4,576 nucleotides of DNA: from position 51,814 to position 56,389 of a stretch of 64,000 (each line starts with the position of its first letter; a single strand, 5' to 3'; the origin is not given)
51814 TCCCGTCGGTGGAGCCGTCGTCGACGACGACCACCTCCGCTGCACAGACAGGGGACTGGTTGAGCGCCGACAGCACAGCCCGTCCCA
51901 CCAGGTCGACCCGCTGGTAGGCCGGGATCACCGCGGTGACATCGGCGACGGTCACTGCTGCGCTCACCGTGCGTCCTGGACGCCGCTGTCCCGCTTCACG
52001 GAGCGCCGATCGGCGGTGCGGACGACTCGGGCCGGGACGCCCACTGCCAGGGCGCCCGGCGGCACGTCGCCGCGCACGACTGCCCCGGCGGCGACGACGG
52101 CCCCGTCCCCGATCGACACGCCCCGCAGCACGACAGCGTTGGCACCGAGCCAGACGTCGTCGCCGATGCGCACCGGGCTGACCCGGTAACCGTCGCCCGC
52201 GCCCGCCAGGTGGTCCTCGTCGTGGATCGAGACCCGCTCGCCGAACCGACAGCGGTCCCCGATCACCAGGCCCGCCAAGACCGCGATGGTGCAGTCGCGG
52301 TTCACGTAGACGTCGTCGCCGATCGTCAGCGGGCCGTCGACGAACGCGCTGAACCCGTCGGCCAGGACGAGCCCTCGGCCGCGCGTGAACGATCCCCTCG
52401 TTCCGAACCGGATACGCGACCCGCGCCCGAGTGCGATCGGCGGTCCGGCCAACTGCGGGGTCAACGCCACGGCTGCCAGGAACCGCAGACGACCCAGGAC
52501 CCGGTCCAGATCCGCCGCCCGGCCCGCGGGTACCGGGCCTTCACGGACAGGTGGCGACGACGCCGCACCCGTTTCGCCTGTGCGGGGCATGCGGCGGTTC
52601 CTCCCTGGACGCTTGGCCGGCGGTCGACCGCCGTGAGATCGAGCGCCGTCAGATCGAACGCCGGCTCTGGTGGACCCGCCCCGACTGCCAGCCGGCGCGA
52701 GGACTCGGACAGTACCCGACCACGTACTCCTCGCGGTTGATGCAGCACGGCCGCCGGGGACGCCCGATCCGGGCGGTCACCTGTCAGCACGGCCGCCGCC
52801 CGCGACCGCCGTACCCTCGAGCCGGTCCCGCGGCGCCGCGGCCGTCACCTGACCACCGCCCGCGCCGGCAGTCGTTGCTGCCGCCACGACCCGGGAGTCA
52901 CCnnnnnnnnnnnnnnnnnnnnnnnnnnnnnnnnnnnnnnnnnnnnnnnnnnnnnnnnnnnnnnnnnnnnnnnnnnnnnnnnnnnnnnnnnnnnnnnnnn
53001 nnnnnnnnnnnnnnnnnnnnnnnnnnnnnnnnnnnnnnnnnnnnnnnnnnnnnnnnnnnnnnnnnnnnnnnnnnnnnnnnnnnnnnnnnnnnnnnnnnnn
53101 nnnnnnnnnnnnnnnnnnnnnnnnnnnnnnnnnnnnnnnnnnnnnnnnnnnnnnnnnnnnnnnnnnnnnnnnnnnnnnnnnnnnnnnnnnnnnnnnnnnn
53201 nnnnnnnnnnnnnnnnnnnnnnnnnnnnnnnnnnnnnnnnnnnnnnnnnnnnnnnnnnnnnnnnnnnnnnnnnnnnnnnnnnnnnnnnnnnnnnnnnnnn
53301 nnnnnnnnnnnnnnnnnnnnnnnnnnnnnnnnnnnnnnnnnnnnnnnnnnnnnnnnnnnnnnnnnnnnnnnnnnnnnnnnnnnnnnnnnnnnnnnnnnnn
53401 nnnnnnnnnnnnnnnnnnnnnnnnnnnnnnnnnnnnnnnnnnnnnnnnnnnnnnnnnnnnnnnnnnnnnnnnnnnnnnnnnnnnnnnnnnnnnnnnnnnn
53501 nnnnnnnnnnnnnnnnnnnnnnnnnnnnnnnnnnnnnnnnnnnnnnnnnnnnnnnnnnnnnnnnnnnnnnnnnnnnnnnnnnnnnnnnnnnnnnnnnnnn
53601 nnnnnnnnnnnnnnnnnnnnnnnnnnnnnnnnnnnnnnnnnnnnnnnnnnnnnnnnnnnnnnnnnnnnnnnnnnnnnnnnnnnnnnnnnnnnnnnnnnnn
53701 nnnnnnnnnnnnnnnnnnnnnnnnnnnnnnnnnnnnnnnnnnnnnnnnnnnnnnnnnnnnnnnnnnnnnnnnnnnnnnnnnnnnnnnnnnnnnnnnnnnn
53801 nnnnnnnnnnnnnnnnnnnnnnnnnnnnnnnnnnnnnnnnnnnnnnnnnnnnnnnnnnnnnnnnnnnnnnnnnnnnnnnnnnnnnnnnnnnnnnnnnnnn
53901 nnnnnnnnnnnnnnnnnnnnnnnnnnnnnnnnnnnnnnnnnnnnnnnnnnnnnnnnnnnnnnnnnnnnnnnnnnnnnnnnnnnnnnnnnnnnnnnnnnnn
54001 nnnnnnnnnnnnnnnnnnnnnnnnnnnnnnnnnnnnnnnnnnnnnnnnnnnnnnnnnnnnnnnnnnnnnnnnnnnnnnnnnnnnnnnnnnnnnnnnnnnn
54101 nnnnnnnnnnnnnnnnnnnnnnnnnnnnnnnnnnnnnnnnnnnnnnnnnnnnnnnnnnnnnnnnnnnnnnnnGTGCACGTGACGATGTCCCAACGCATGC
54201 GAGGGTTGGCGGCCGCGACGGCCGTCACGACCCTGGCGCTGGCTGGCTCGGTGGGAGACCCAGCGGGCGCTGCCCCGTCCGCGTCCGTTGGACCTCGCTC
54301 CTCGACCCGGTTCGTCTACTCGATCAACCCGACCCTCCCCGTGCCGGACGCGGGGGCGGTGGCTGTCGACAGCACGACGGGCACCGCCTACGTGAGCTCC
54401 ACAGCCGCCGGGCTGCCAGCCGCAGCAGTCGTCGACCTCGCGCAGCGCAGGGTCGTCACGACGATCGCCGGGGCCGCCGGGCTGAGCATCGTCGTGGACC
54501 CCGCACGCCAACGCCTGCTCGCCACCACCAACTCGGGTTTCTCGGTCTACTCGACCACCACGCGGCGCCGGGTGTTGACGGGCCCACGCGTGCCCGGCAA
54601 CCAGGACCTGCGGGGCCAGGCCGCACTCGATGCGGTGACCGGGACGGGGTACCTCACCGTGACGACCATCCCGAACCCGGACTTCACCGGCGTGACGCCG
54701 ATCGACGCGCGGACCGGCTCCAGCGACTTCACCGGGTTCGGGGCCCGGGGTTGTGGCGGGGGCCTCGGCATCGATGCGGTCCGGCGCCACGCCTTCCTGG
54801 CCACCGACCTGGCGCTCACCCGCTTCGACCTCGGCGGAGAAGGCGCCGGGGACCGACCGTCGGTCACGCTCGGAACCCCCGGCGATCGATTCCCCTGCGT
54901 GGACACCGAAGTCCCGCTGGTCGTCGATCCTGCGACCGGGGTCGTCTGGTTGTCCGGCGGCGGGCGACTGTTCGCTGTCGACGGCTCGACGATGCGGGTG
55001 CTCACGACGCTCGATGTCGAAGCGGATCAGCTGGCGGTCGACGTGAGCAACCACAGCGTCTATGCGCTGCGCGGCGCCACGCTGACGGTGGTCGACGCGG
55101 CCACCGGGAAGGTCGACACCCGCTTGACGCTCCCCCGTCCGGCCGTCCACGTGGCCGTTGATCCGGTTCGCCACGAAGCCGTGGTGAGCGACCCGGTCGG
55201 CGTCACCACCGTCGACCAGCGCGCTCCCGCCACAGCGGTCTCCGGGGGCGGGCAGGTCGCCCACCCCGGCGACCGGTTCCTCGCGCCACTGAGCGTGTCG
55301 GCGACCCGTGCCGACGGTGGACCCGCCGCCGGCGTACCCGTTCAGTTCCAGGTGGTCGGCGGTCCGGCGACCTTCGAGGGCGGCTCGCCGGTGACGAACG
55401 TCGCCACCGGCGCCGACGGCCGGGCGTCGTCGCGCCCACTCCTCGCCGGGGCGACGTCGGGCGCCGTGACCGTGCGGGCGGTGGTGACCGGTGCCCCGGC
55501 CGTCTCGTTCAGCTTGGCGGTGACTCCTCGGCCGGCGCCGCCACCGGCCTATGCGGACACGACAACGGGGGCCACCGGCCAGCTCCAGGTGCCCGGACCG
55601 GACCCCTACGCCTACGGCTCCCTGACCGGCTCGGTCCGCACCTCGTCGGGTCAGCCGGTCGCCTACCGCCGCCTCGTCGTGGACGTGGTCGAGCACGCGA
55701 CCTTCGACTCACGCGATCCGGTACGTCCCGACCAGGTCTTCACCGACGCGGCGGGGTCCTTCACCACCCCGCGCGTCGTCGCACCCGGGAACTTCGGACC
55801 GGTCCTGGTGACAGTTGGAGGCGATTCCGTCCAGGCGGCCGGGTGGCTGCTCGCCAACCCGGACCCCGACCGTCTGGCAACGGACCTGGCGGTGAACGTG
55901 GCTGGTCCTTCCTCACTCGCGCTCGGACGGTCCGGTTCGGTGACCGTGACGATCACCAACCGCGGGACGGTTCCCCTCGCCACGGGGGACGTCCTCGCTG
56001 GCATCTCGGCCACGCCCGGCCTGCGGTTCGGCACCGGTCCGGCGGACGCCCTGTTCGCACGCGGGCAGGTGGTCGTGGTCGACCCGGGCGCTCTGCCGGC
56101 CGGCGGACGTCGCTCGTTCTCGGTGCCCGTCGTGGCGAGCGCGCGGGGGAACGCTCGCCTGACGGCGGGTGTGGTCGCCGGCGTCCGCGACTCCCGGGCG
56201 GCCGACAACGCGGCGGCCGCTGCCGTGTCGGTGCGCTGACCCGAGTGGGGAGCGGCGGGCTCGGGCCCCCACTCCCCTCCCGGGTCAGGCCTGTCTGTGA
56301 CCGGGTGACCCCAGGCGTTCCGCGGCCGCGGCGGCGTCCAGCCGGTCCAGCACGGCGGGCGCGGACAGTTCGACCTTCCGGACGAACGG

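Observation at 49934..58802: Diverged duplication of a three-gene module (LbH acetyltransferase - GT2 - GT14) present twice in the island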

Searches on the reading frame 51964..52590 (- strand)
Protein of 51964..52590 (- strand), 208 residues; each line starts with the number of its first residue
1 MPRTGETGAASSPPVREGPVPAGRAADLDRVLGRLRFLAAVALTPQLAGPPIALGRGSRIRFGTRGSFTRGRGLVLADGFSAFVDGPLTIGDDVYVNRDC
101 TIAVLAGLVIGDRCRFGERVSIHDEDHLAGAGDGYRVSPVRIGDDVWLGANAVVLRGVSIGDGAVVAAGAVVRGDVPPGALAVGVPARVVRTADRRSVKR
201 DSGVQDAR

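Call 11: search_protein_families(library=pfam, proteins=[window:51964-52590:-], max_evalue=0.01)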
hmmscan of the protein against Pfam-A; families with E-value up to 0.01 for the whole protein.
window:51964-52590:- (208 aa): 3 families
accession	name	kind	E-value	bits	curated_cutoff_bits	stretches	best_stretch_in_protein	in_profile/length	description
PF00132.30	Hexapep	-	5.1e-16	58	27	1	140-174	2-36/36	Bacterial transferase hexapeptide (six repeats)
PF14602.12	Hexapep_2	-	2.7e-14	53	27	1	139-172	1-32/34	Hexapeptide repeat of succinyl-transferase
PF25084.1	LbH_EIF2B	-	8.1e-05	23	54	1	84-173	18-94/105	EIF2B subunit epsilon LbH domain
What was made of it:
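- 51964..52590 (-): AcT_A: LbH acetyltransferase, 208 aa. It is the ancestral partner type of this GT2 subfamily. Pfam Hexapep 58 bits (call 11).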

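Call 28: find_homologous_proteins(query=window:51964-52590:-, max_evalue=1e-8)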
Query window:51964-52590:- (208 aa): 2106 proteins with E <= 1e-8 among 8000 candidates; the best 120 are listed.
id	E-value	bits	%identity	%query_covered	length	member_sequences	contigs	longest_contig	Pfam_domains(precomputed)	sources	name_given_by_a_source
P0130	8.3e-126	436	100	100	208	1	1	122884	PF14602.13,PF00132.31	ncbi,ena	-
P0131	1.1e-92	327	83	93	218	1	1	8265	PF14602.13,PF00132.31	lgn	-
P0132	4.8e-75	270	74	88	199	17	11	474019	PF14602.13,PF00132.31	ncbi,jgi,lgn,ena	-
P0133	8.7e-75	269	70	92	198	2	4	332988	PF14602.13,PF00132.31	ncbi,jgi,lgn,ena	-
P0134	2.4e-74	268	72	90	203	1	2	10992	PF14602.13,PF00132.31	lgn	-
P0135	2.6e-73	264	73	86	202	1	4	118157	PF14602.13,PF00132.31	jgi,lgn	-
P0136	6.1e-73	263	73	86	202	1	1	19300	PF14602.13,PF00132.31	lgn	-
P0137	2.1e-61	225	67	78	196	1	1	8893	PF14602.13,PF00132.31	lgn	-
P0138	2.6e-58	215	62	82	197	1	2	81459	PF14602.13,PF00132.31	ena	-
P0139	2.4e-55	206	62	79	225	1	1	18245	PF14602.13,PF00132.31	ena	-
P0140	9.9e-50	187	57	85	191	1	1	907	PF14602.13,PF00132.31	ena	-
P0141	4.0e-48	182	57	73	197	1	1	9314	PF14602.13,PF00132.31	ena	-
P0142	8.1e-48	181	61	74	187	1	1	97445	PF14602.13,PF00132.31,PF25084.2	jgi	jgi:acetyltransferase-like isoleucine patch superfamily enzyme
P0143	8.7e-48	181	62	70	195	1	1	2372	PF14602.13,PF00132.31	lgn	-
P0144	1.1e-46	177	58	78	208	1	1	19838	PF14602.13,PF00132.31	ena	-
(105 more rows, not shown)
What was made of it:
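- Tried and rejected: The nearest named acetyltransferase homologs are Kineococcus and Pseudokineococcus at 51-58% (call 28).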

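Call 29: search_protein_families(library=ncbifam, proteins=[window:51964-52590:-], max_evalue=0.001)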
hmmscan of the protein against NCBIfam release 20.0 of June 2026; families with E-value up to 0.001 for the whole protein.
window:51964-52590:- (208 aa): 45 families (the best 25 are shown)
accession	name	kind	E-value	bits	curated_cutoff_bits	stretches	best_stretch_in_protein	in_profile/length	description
NF007240.0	PRK09677.1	equivalog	4.1e-22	78.6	243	1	57-195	41-186/192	putative lipopolysaccharide biosynthesis O-acetyl transferase WbbJ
TIGR03532.1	DapD_Ac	equivalog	1e-21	77.7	231.75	1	106-201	127-222/231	2,3,4,5-tetrahydropyridine-2,6-dicarboxylate N-acetyltransferase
NF058585.1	HptprglPActTf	PfamEq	1.2e-19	70.5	300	1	134-199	101-166/172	heptaprenylglyceryl phosphate O-acetyltransferase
NF041874.1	EPS_EpsC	equivalog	5.8e-18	65.2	150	1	89-192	63-166/168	serine O-acetyltransferase EpsC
NF007499.0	PRK10092.1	equivalog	2.1e-17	63.5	314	1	89-191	75-181/183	maltose O-acetyltransferase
NF007076.0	PRK09527.1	equivalog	2.8e-17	62.8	347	1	88-197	76-189/203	galactoside O-acetyltransferase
NF007797.0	PRK10502.1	subfamily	4.7e-16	58.9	192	1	88-192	73-178/183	WcaF family extracellular polysaccharide biosynthesis acetyltransferase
TIGR03570.1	NeuD_NnaD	subfamily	5.3e-15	55.5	160.8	1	90-188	114-202/202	NeuD/PglB/VioB family sugar acetyltransferase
TIGR03308.1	phn_thr-fam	hypoth_equivalog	2.5e-14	53.6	201.65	1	137-192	106-161/204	phosphonate metabolim protein, transferase hexapeptide repeat family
NF000311.1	Vat_ABCDEFH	equivalog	1.6e-13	50.7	300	1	140-192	111-163/201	Vat family streptogramin A O-acetyltransferase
NF000490.1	chloram_CatB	equivalog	1.7e-13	50.4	350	1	122-192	92-163/210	type B chloramphenicol O-acetyltransferase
NF000084.1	amicyc_ac_ApmA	equivalog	4.2e-13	49.7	550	1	135-192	172-231/274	aminocyclitol acetyltransferase ApmA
TIGR01172.1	cysE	equivalog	1.1e-12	48.3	210.65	1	100-188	74-162/162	serine O-acetyltransferase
NF033468.1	stregram_VatI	exception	1.6e-11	44.4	415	1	142-192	115-165/208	streptogramin A O-acetyltransferase Vat(I)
NF000101.1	stregram_VatA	exception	2.8e-11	43.5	450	1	140-192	119-171/219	streptogramin A O-acetyltransferase Vat(A)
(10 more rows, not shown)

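Call 48: search_solved_structures(query=window:51964-52590:-, max_evalue=0.00001)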
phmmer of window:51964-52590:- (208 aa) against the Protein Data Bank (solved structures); distinct sequences matched with E-value up to 0.00001: 93 (the best 60 are shown).
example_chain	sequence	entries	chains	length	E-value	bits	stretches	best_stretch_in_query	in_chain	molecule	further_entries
3hjj_A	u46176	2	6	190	2.3e-18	69.9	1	85-194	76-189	Maltose O-acetyltransferase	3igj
3srt_A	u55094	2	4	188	2.6e-18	69.8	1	88-192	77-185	Maltose O-acetyltransferase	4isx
3ftt_A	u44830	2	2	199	3e-18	69.6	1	88-195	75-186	Putative acetyltransferase SACOL2570 | Galactoside O-acetyltransferase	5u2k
3v4e_A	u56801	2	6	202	3.1e-18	69.5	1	88-195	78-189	Galactoside O-acetyltransferase | Putative acetyltransferase SACOL2570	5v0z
4dcl_A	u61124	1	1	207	3.1e-18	69.5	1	88-195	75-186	Putative acetyltransferase SACOL2570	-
4egg_A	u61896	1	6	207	3.2e-18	69.5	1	88-195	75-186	Putative acetyltransferase SACOL2570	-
3r8y_A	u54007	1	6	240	2.5e-17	66.6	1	108-200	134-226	2,3,4,5-tetrahydropyridine-2,6-dicarboxylate N-acetyltransferase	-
6ag8_C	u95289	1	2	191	1.2e-16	64.3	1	88-191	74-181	Maltose O-acetyltransferase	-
2ic7_A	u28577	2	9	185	1.6e-16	63.9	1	71-191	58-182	Maltose transacetylase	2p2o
1ocx_A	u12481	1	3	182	1.9e-16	63.7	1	88-191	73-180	MALTOSE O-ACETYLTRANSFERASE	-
1kqa_A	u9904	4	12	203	2.8e-16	63.1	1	88-196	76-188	GALACTOSIDE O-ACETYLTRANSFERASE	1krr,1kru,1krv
3ect_A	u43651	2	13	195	1.5e-15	60.8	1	87-193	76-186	Hexapeptide-repeat containing-acetyltransferase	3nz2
3cj8_A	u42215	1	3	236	3.2e-15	59.7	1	106-200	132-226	2,3,4,5-tetrahydropyridine-2,6-dicarboxylate N-acetyltransferase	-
8vr6_A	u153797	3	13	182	1.8e-12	50.7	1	78-191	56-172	Acetyltransferase, putative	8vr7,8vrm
1xat_A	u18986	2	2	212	3.7e-12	49.7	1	121-192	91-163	XENOBIOTIC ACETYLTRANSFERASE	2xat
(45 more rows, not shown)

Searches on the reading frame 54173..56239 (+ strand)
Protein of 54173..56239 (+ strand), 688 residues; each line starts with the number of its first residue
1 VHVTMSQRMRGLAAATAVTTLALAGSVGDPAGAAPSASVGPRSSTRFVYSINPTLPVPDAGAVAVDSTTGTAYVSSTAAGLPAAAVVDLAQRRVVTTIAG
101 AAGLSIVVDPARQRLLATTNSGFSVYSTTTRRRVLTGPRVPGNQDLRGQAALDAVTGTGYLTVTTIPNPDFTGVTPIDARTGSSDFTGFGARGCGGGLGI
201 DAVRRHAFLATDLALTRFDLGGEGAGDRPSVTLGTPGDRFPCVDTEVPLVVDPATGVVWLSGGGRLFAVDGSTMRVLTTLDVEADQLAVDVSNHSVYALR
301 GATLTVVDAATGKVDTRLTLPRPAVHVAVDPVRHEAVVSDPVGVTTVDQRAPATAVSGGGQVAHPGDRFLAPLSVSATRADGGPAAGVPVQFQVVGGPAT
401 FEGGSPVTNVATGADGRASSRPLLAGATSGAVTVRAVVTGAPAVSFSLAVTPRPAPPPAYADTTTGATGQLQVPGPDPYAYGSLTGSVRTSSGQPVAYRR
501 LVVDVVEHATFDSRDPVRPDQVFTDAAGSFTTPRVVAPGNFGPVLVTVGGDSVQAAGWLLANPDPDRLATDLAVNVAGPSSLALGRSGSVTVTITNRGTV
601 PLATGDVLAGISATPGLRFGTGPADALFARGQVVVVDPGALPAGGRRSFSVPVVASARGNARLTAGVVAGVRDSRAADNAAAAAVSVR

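Call 14: search_protein_families(library=pfam, proteins=[window:54173-56239:+], max_evalue=0.001)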
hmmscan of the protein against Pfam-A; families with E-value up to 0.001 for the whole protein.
window:54173-56239:+ (688 aa): 0 families

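Call 29: search_protein_families(library=ncbifam, proteins=[window:54173-56239:+], max_evalue=0.001)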
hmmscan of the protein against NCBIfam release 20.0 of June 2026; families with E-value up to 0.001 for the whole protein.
window:54173-56239:+ (688 aa): 1 family
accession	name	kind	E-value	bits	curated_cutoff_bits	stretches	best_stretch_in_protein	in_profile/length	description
NF052280.1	7_blade_YncE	equivalog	4.7e-08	32.2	400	0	249-341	132-235/338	7-bladed beta-propeller protein YncE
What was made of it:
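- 54173..56239 (+): g54173: 688-aa protein of unknown function between the modules. This is variable content of the locus. No Pfam hit (call 14) and a weak YncE beta-propeller hit (call 29).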

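Call 70: search_solved_structures(query=window:54173-56239:+, max_evalue=1)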
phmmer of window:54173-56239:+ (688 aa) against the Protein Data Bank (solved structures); distinct sequences matched with E-value up to 1: 0.
